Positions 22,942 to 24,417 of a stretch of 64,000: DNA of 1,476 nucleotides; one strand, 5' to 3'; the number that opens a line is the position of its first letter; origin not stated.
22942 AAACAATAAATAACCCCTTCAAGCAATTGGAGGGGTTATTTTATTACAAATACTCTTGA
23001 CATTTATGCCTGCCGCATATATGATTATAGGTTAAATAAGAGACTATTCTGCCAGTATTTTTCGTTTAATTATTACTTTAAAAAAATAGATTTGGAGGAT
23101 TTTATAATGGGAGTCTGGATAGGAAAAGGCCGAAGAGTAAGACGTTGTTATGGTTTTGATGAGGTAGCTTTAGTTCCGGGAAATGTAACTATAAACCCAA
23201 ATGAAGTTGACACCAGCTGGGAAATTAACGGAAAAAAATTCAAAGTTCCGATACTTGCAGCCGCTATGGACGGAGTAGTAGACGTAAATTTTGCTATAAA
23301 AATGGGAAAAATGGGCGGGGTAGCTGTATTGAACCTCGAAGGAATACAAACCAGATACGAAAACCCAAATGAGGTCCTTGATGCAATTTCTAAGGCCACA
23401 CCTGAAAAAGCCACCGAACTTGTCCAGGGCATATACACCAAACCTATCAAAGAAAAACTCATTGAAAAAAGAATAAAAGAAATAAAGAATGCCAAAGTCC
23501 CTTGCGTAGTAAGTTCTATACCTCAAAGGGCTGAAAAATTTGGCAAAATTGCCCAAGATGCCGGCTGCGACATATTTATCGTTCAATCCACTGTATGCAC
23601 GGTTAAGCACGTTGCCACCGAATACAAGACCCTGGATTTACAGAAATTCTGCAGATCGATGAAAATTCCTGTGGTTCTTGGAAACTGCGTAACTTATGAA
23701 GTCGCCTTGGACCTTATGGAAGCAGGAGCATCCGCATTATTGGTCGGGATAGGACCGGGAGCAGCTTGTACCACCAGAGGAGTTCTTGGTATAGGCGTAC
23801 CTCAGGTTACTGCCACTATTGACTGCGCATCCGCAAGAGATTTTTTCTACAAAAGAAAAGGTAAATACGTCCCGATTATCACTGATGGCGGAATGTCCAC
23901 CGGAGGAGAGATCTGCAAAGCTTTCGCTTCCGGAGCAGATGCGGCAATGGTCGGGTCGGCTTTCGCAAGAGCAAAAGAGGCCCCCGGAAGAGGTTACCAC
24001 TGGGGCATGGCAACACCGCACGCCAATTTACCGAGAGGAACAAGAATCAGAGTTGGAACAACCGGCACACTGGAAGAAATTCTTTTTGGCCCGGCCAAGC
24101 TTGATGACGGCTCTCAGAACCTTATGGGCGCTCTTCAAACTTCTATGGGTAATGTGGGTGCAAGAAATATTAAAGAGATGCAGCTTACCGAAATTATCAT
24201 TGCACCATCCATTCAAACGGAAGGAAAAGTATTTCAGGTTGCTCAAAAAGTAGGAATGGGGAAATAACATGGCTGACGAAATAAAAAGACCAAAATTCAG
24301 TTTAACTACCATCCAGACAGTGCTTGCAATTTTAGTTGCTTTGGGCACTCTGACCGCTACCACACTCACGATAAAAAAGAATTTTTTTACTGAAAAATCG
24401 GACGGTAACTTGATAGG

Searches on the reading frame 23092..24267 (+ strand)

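Call 17: search_protein_families(library=pfam, proteins=[window:23092-24267:+], max_evalue=0.0001)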
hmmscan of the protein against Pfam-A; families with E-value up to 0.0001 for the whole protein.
window:23092-24267:+ (391 aa): 4 families
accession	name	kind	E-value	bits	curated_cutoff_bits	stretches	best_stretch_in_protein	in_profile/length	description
PF00478.31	IMPDH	-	7.2e-53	180.2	25.6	1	20-366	2-328/345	IMP dehydrogenase / GMP reductase domain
PF01070.24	FMN_dh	-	1.4e-11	44.5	24.9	1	173-299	200-313/350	FMN-dependent dehydrogenase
PF03060.21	NMO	-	8.7e-06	25.8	28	1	51-303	11-237/331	Nitronate monooxygenase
PF05690.20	ThiG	-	3.1e-05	23.9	23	0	259-297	175-213/247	Thiazole biosynthesis protein ThiG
